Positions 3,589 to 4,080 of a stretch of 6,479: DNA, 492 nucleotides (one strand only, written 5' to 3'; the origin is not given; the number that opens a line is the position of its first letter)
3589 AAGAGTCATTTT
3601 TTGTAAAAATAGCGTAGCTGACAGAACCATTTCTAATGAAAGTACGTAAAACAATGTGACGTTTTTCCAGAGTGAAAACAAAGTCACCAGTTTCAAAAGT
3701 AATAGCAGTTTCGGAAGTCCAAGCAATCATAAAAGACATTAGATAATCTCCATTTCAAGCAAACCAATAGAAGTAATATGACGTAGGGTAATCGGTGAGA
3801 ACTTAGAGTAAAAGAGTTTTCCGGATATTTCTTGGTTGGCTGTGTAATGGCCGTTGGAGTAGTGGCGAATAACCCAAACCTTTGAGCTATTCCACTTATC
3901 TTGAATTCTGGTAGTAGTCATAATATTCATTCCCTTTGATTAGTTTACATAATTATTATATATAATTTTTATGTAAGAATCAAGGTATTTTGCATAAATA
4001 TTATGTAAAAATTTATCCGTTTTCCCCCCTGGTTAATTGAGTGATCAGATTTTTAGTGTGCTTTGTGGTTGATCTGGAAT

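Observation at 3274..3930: Uncharacterised three-gene, translationally coupled cassette in the post-zot cargo slot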

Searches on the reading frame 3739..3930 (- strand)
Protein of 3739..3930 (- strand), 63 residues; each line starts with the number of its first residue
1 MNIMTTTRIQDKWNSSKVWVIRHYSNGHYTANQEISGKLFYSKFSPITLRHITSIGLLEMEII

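Call 4: search_protein_families(library=pfam, proteins=[window:3739-3930:-], max_evalue=1)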
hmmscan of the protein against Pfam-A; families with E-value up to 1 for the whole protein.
window:3739-3930:- (63 aa): 1 family
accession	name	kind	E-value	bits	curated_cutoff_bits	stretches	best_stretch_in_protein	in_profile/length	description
PF17202.10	sCache_3_3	-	0.16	12.8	28.8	1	13-58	46-91/107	Single cache domain 3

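Call 5: search_protein_families(library=phrogs, proteins=[window:3739-3930:-], max_evalue=1)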
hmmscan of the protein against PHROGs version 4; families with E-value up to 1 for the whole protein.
window:3739-3930:- (63 aa): 1 family
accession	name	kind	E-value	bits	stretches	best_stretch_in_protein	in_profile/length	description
phrog_8667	-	unknown function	0.073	14.3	1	4-32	1-29/60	-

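Call 6: search_protein_families(library=padloc, proteins=[window:3739-3930:-], max_evalue=1)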
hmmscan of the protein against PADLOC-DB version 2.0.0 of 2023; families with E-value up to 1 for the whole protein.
window:3739-3930:- (63 aa): 0 families

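Call 7: search_protein_families(library=ncbifam, proteins=[window:3739-3930:-], max_evalue=1)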
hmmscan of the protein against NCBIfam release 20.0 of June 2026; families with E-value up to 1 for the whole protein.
window:3739-3930:- (63 aa): 0 families

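Call 8: search_dna_similar(query=window:3739-3930:-, collection=phages, mode=protein, max_evalue=10)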
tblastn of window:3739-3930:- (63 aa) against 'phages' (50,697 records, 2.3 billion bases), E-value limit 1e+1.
Records with a match: 7; places in all: 7; records where one place covers at least 80% of the query: 3.
Best place of each record, by identity: <60% 7.
By first word of the organism name: Enterocloster 5; Bacteriophage 1; Phage 1.
By host as written in the record: Enterocloster bolteae DA473 3; - 2; Enterocloster bolteae Q14 1; Enterocloster bolteae DA457 1.
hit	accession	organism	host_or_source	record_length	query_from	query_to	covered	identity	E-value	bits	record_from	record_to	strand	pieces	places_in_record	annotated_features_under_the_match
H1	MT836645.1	Bacteriophage sp.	human fecal samples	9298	2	55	86%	48.1%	3e-11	61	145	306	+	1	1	record has no annotation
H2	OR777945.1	Phage nd4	-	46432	2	55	86%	48.1%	6e-11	61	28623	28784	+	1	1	hypothetical protein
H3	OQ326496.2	Enterocloster phage PMBT24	Enterocloster bolteae Q14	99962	6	59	86%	42.6%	3e-7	50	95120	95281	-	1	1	hypothetical protein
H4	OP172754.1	Enterocloster phage CB457P2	Enterocloster bolteae DA457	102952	15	59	71%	35.6%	8e-5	43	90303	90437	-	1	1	hypothetical protein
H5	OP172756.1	Enterocloster phage CB473P2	Enterocloster bolteae DA473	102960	15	59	71%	35.6%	8e-5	43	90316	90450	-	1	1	hypothetical protein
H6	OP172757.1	Enterocloster phage CB473P3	Enterocloster bolteae DA473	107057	15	59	71%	35.6%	9e-5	43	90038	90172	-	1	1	hypothetical protein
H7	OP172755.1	Enterocloster phage CB473P1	Enterocloster bolteae DA473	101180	15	59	71%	35.6%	1e-4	43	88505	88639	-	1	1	hypothetical protein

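Call 11: find_homologous_proteins(query=window:3739-3930:-, max_evalue=0.01)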
Query window:3739-3930:- (63 aa): 1 proteins with E <= 0.01 among 1 candidates.
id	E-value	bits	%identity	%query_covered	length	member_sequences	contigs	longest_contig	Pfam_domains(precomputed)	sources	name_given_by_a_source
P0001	4.4e-33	129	100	95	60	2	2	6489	-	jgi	-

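Call 13: get_annotated_region(hit=H2, flank=3000)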
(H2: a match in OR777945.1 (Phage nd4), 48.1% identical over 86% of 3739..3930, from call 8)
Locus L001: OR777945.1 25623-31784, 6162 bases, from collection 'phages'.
description: Phage nd4, complete genome.
organism: Phage nd4 (NCBI taxid 3110883)
taxonomy: Viruses; Duplodnaviria; Heunggongvirae; Uroviricota; Caudoviricetes
host: -; source: -; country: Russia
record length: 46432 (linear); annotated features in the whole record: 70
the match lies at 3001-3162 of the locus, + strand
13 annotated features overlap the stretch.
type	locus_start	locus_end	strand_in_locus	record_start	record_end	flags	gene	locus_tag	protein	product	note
CDS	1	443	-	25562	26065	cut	-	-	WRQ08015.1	hypothetical protein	-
CDS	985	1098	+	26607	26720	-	-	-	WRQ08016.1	hypothetical protein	-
CDS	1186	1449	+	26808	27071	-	-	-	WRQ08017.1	hypothetical protein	-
CDS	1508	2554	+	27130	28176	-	-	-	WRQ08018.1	hypothetical protein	-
CDS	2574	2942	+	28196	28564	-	-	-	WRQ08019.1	hypothetical protein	-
CDS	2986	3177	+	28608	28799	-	-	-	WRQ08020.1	hypothetical protein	-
CDS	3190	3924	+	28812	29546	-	-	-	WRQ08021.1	hypothetical protein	-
CDS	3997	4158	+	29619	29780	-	-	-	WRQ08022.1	hypothetical protein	-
CDS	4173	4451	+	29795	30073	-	-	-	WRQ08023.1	hypothetical protein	-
CDS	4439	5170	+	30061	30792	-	-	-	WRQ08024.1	hypothetical protein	-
CDS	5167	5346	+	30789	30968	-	-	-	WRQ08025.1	hypothetical protein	-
CDS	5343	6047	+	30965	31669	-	-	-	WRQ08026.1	hypothetical protein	-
CDS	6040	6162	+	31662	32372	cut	-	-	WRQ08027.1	DNA polymerase III alpha subunit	-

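Call 14: get_annotated_region(hit=H3, flank=3000)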
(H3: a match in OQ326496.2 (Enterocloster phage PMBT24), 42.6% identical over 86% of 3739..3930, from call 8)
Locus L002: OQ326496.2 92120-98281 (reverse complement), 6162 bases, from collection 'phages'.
description: Enterocloster phage PMBT24, complete genome.
organism: Enterocloster phage PMBT24 (NCBI taxid 3025413)
taxonomy: Viruses; Duplodnaviria; Heunggongvirae; Uroviricota; Caudoviricetes
host: Enterocloster bolteae Q14; source: municipal sewage; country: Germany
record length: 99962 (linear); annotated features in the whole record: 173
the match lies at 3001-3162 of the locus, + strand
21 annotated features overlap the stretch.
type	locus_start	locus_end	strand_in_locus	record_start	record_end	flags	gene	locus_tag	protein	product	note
CDS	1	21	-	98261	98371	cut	-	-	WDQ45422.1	hypothetical protein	-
CDS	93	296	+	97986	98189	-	-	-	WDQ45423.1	hypothetical protein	-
CDS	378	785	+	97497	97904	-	-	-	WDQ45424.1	hypothetical protein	-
CDS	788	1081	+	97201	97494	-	-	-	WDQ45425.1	hypothetical protein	-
CDS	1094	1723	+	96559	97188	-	-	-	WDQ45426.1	hypothetical protein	-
CDS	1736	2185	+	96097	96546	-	-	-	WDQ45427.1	hypothetical protein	-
CDS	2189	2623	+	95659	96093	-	-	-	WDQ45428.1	hypothetical protein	-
CDS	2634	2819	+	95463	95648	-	-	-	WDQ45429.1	hypothetical protein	-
CDS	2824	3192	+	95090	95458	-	-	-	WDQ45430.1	hypothetical protein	-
CDS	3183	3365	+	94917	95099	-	-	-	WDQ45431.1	hypothetical protein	-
CDS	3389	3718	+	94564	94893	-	-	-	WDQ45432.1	hypothetical protein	-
CDS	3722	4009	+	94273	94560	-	-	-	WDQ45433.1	hypothetical protein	-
CDS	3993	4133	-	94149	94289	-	-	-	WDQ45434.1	hypothetical protein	-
CDS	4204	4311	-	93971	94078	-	-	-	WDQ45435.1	hypothetical protein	-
CDS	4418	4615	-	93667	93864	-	-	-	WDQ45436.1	hypothetical protein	-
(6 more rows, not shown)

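Call 15: get_annotated_region(hit=H1, flank=3000)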
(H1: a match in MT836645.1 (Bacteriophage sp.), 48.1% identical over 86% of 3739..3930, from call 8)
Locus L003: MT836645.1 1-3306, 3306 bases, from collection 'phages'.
description: UNVERIFIED: Bacteriophage sp. clone scaffold_2731 genomic sequence.
organism: Bacteriophage sp. (NCBI taxid 38018)
taxonomy: Viruses
host: -; source: human fecal samples; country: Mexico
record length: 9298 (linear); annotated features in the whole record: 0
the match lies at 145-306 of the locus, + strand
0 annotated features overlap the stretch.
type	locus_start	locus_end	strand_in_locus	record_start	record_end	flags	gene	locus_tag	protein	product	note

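Call 21: find_homologous_proteins(query=A1, max_evalue=0.01)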
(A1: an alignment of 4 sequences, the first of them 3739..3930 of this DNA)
Query A1 (4 sequences) (63 aa, profile of the alignment): 99 proteins with E <= 0.01 among 486 candidates.
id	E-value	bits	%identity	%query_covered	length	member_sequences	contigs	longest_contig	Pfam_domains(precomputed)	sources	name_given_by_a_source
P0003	1.3e-63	228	50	86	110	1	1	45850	-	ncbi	-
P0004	4.8e-36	140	48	86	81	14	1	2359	-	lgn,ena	-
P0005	5.2e-36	140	48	86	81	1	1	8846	-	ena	-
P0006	2.6e-35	138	48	86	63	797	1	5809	-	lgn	-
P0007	4.6e-35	137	48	86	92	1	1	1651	-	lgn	-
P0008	7.0e-35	136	48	86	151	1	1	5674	PF13936.13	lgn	-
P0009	7.4e-35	136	48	86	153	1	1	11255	PF13936.13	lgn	-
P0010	2.7e-34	134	50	86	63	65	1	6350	-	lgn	-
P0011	5.4e-34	133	46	86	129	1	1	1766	PF13936.13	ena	-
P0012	2.7e-32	128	48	86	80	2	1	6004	-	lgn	-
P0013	7.6e-32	126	48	86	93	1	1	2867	-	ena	-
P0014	1.2e-31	126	50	86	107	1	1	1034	-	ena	-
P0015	5.2e-31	124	51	75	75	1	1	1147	-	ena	-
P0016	1.4e-30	122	54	86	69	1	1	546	-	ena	-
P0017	2.8e-30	121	51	75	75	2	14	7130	-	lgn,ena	-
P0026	1.1e-28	116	46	86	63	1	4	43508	-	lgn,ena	-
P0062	6.4e-22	95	54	62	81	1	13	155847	-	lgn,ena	-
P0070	1.3e-18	84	62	71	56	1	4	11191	-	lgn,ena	-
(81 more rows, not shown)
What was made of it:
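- On Unnamed ORF63 family (tailed-phage early protein): The window protein scores 4.3e-29 against the family profile (call 21).
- Closest known: Unnamed ORF63 family of tailed-phage and prophage early proteins. Same: ORF63 scores E = 4e-29 against the family profile (call 21).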

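Call 30: find_encoding_contigs(protein=P0070, flank=6000, max_places=4)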
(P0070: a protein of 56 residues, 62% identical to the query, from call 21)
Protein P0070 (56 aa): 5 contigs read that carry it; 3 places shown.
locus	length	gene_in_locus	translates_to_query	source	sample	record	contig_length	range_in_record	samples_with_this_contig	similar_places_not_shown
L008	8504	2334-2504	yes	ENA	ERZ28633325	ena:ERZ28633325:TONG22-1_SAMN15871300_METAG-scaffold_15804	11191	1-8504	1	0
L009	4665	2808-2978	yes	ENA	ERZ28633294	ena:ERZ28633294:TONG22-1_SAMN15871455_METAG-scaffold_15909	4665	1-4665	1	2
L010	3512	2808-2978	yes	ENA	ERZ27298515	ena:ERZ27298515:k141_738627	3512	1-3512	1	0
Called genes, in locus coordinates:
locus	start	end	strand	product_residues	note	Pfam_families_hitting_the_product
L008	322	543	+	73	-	-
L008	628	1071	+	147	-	-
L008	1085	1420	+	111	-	PF26991:DUF8317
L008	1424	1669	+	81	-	-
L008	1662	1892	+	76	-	-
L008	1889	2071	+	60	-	-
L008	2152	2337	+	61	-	-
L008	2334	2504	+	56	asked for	-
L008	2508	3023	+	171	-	-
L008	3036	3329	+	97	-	-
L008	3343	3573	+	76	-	-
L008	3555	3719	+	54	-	-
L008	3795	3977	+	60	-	-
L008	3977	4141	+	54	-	-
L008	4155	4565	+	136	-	-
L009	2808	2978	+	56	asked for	-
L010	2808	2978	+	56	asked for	-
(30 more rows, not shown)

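Call 38: search_solved_structures(query=A2, max_evalue=10, show_alignments=3)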
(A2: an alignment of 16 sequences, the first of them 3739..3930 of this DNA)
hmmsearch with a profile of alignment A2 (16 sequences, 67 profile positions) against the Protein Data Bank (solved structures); distinct sequences matched with E-value up to 10: 3.
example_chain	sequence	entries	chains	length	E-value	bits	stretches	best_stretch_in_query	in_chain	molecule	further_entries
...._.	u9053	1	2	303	0.026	17.4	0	17-46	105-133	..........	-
1jly_A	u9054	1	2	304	0.027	17.3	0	17-46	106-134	AGGLUTININ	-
8bad_A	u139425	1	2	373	0.55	13.1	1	23-44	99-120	Binary toxin A-like protein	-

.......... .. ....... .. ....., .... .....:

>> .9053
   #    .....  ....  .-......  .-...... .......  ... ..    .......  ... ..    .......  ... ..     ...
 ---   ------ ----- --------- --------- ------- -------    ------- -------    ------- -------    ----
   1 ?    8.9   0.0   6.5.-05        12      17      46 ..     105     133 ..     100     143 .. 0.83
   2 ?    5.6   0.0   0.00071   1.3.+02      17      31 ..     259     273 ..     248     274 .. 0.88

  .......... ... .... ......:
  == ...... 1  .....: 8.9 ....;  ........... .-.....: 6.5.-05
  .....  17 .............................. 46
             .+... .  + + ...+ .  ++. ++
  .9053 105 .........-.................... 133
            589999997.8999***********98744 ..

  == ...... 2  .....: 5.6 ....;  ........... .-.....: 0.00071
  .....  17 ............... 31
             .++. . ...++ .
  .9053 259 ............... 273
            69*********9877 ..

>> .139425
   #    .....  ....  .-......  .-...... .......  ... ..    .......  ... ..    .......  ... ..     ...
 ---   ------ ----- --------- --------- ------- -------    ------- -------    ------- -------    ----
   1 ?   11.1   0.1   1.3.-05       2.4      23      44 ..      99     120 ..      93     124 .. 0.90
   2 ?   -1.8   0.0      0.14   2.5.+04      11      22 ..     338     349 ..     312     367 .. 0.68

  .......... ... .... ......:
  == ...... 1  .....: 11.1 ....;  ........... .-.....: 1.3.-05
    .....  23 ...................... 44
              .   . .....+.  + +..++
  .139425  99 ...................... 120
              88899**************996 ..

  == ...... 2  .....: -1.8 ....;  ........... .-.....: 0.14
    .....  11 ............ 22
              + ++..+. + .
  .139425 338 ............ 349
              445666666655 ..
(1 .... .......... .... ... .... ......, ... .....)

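Call 41: predict_structure(alignment_id=A2)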
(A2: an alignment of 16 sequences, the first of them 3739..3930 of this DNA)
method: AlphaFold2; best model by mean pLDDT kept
length: 63 residues; sequences in the alignment: 16
mean_pLDDT: 86.0   pTM: 0.72
mean pLDDT of the five models: 86.0, 84.4, 84.3, 84.0, 84.0
residues with pLDDT >= 90: 36; 70-90: 19; 50-70: 5; < 50: 3
segments of 3 or more residues with pLDDT < 50: 61-63
pLDDT, mean of each block of 10 residues (from residue 1): 88 90 93 93 93 73 44
secondary structure, 60 per line:
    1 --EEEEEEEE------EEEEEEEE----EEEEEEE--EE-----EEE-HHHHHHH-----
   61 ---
elements in order: E3-10 E17-24 E29-35 E45-47 H49-55
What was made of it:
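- On HicA toxin (lead for ORF63, from the invariant GH motif): The model is four to five strands plus one C-terminal helix with no N-terminal helix (call 41).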

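Call 45: fold_search(model_id=the predicted structure, library=pdb)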
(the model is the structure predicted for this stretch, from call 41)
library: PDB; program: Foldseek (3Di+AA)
matches with E <= 10: 348; with E <= 0.001: 0
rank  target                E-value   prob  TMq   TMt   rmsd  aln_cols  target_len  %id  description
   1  7ktx_A                3.9e-01  0.84  0.48  0.06   4.3        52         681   15  Cryo-EM structure of Saccharomyces cerevisiae ER membrane protein complex bound to a Fab in DDM detergent (released 2020-12-02)
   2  3iez_B                1.1e+00  0.44  0.44  0.31   5.1        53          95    6  Crystal structure of the RasGAP C-terminal (RGC) domain of IQGAP2 (released 2009-11-03)
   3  3s3z                  1.1e+00  0.08  0.27  0.18  11.7        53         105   17  Crystal Structure an Tandem Cyanovirin-N Dimer, CVN2L10 (released 2011-08-03)
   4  4dxk                  1.1e+00  0.91  0.51  0.09   1.3        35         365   17  Crystal structure of an enolase (mandelate racemase subgroup, target EFI-502086) from Agrobacterium tumefaciens, with a  (released 2012-04-18)
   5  4dx3                  1.3e+00  0.87  0.51  0.09   1.3        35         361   17  Crystal structure of an enolase (mandelate racemase subgroup, target EFI-502086) from Agrobacterium tumefaciens, with a  (released 2012-04-18)
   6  3ezm                  1.4e+00  0.08  0.28  0.20  11.7        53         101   17  CYANOVIRIN-N (released 1998-12-23)
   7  3nm7_C                1.5e+00  0.13  0.32  0.28   5.9        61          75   15  Crystal Structure of Borrelia burgdorferi Pur-alpha (released 2010-10-06)
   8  1lom                  1.6e+00  0.10  0.31  0.21  11.8        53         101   15  CYANOVIRIN-N DOUBLE MUTANT P51S S52P (released 2002-06-26)
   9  4j4c                  1.6e+00  0.10  0.27  0.19   7.6        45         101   16  Structure of P51G Cyanovirin-N swapped dimer in the P3221 space group (released 2013-04-03)
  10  3wfa_A                1.7e+00  0.41  0.49  0.05   9.4        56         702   14  Catalytic role of the calcium ion in GH97 inverting glycoside hydrolase (released 2014-07-16)
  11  2pod_A                1.7e+00  0.35  0.40  0.08   3.5        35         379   20  Crystal structure of a member of enolase superfamily from Burkholderia pseudomallei K96243 (released 2007-06-05)
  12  5cdw_H                1.8e+00  0.20  0.40  0.29   9.7        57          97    9  Crystal Structure Analysis of a mutant Grb2 SH2 domain (W121G) with a pYVNV peptide (released 2016-05-25)
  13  3nm7_A                2.0e+00  0.12  0.32  0.27   6.1        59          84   12  Crystal Structure of Borrelia burgdorferi Pur-alpha (released 2010-10-06)
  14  3lhc                  2.0e+00  0.10  0.29  0.20   7.4        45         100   16  Crystal structure of cyanovirin-n swapping domain b mutant (released 2010-02-09)
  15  3wfa_B                2.1e+00  0.35  0.49  0.05   9.0        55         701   14  Catalytic role of the calcium ion in GH97 inverting glycoside hydrolase (released 2014-07-16)
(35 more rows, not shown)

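Call 56: fold_search(model_id=the predicted structure, library=viral)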
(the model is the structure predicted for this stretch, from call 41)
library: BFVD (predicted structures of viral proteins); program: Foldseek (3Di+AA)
matches with E <= 10: 1096; with E <= 0.001: 0
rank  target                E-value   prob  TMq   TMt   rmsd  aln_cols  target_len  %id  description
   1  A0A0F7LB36            6.2e-03  1.00  0.63  0.32   1.9        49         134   20  Uncharacterized protein [uncultured marine virus]
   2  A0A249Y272            2.5e-02  1.00  0.56  0.39   6.0        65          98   20  Uncharacterized protein [Serratia phage 2050H1]
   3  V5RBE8                5.1e-02  0.99  0.51  0.45   4.2        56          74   21  Uncharacterized protein [Arthrobacter phage vB_ArS-ArV2]
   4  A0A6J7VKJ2            9.6e-02  1.00  0.55  0.33   2.7        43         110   35  Uncharacterized protein [uncultured Caudovirales phage]
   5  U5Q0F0                1.5e-01  0.98  0.56  0.56   4.7        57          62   16  Uncharacterized protein [Bacillus phage Spock]
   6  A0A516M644            1.6e-01  0.96  0.53  0.50   7.2        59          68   19  (no name in the UniProt tables at hand)
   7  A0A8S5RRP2            2.0e-01  0.99  0.65  0.51   3.8        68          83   22  Uncharacterized protein [Myoviridae sp. ct5xZ3]
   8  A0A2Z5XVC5            2.2e-01  0.77  0.41  0.39   6.3        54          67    6  Uncharacterized protein [Mycobacterium phage PP]
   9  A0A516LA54            2.3e-01  0.47  0.37  0.26   8.3        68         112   22  (no name in the UniProt tables at hand)
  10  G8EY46                2.4e-01  0.99  0.58  0.56   2.1        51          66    8  Uncharacterized protein [Synechococcus phage S-CAM8]
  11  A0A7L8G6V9            2.7e-01  0.90  0.49  0.10   3.4        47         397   19  (no name in the UniProt tables at hand)
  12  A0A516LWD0            3.1e-01  0.89  0.50  0.44   3.9        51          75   10  (no name in the UniProt tables at hand)
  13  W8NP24                3.3e-01  0.93  0.55  0.50   4.5        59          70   22  Uncharacterized protein [Microbacterium phage vB_MoxS-ISF9]
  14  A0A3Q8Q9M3            3.3e-01  0.91  0.50  0.29   3.6        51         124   16  Putative viral structural protein [Sulfolobales Beppu filamentous phage 1]
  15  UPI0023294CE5         3.5e-01  0.90  0.49  0.50   4.3        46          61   11  (no name look-up for this kind of identifier)
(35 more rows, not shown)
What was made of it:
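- The ORF63 fold matches nothing characterised (calls 45, 56).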

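Call 67: find_encoding_contigs(protein=P0062, flank=8000, max_places=2)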
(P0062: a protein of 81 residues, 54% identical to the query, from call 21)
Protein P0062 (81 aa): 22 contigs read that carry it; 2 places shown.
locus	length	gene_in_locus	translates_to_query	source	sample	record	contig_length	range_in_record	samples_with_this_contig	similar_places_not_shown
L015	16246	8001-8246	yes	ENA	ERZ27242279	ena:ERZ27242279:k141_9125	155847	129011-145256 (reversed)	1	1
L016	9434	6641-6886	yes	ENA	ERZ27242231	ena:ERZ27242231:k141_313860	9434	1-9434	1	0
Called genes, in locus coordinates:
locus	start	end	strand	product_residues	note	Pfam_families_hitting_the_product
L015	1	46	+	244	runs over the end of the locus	PF00318:Ribosomal_S2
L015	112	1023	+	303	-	PF25025:EF-Ts_N (weak), PF00889:EF_TS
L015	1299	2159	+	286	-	PF02645:DegV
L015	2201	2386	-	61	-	PF06107:DUF951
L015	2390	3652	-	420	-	PF01078:Mg_chelatase (faint), PF05496:RuvB_N, PF00158:Sigma54_activat (faint), PF00004:AAA, PF07728:AAA_5 (faint), PF16193:AAA_assoc_2, PF12002:MgsA_C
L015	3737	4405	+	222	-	PF00730:HhH-GPD, PF00633:HHH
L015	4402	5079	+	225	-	PF01980:TrmO_N, PF18389:TrmO_C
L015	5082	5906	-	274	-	PF00795:CN_hydrolase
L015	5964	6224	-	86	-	-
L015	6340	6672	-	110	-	PF13240:Zn_Ribbon_1 (weak), PF13248:Zn_ribbon_3 (faint)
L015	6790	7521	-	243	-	PF20772:TACO1_YebC_N, PF01709:Transcrip_reg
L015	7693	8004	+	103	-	PF13936:HTH_38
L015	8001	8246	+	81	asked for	-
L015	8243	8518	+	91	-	-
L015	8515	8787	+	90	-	-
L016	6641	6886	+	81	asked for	-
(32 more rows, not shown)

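Call 68: find_encoding_contigs(protein=P0026, flank=8000, max_places=2)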
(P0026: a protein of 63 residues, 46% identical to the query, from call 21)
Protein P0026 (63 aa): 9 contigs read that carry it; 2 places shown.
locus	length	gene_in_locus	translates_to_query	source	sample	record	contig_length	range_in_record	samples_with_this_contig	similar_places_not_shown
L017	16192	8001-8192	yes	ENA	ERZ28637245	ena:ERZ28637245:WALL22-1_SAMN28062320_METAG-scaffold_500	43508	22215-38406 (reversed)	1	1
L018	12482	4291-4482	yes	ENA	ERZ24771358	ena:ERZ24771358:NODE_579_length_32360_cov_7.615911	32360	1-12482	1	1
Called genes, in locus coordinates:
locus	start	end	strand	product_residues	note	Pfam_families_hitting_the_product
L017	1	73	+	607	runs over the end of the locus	PF00009:GTP_EFTU, PF01926:MMR_HSR1 (weak), PF22042:EF-G_D2 (weak), PF03144:GTP_EFTU_D2, PF00679:EFG_C, PF21018:BipA_C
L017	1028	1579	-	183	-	PF21349:RUBY_RBDX, PF02915:Rubrerythrin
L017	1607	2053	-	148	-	PF01475:FUR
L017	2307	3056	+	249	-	PF00142:Fer4_NifH (faint), PF01656:CbiA, PF02374:ArsA_ATPase (weak), PF06564:CBP_BcsQ, PF09140:MipZ (faint), PF10609:ParA, PF13614:AAA_31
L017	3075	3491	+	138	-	PF02142:MGS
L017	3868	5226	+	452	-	PF13393:tRNA-synt_His, PF00587:tRNA-synt_2b (weak), PF03129:HGTP_anticodon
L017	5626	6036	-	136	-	-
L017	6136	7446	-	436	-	PF00342:PGI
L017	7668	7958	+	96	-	PF13936:HTH_38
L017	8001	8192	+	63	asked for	-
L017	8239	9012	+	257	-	-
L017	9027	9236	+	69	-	-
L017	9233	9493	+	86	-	-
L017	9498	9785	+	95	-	-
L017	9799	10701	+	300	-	PF18828:LPD15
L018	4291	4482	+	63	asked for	-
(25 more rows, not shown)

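Call 70: search_protein_families(library=pfam, proteins=[window:3739-3921:-], max_evalue=10)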
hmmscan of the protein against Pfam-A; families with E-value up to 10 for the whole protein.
window:3739-3921:- (60 aa): 1 family
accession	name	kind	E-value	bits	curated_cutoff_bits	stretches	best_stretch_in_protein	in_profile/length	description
PF17202.10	sCache_3_3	-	0.2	12.4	28.8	1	12-55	48-91/107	Single cache domain 3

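Call 72: find_encoding_contigs(protein=P0009, flank=4000, max_places=2)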
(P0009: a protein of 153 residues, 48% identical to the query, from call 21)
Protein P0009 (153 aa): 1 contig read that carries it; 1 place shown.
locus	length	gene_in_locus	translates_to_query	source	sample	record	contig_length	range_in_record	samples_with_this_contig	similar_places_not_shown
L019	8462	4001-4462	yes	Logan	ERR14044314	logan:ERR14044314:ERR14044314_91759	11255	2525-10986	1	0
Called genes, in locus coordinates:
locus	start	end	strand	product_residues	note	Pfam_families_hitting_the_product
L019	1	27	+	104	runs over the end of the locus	PF09682:Phage_holin_6_1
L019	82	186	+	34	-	-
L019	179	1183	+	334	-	PF01510:Amidase_2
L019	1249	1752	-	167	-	PF14020:DUF4236, PF05154:TM2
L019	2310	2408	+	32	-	-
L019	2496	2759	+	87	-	PF01381:HTH_3, PF13443:HTH_26, PF13560:HTH_31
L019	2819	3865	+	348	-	PF13384:HTH_23 (faint), PF13936:HTH_38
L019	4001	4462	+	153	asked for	PF13936:HTH_38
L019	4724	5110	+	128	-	-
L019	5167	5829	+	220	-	PF18828:LPD15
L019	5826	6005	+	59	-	-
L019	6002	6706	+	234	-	PF19789:DUF6273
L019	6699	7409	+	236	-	PF00929:RNase_T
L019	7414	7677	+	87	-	-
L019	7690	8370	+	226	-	-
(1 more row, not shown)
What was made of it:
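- ORF63 homologues lie in early-gene arrays of tailed phages and prophages (calls 8, 13, 14, 30, 67, 68, 72). In prophages resembling phage nd4 (gut Firmicutes), ORF63 homologues directly follow an HTH_38 gene next to cI/cro-like HTH_3 genes (calls 67, 68, 72). The fusions come from single short contigs or from loss of a stop codon, and may be assembly or gene-calling artefacts (calls 21, 72).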

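Call 85: search_protein_families(library=phrogs, alignment_id=A2, max_evalue=0.01)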
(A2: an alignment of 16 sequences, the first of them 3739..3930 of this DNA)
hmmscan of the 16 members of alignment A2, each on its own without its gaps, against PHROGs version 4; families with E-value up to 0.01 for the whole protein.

A. member 1, window:3739-3930:- (63 aa): 0 families

B. families by the number of members that match (of 16 scanned): 0 families
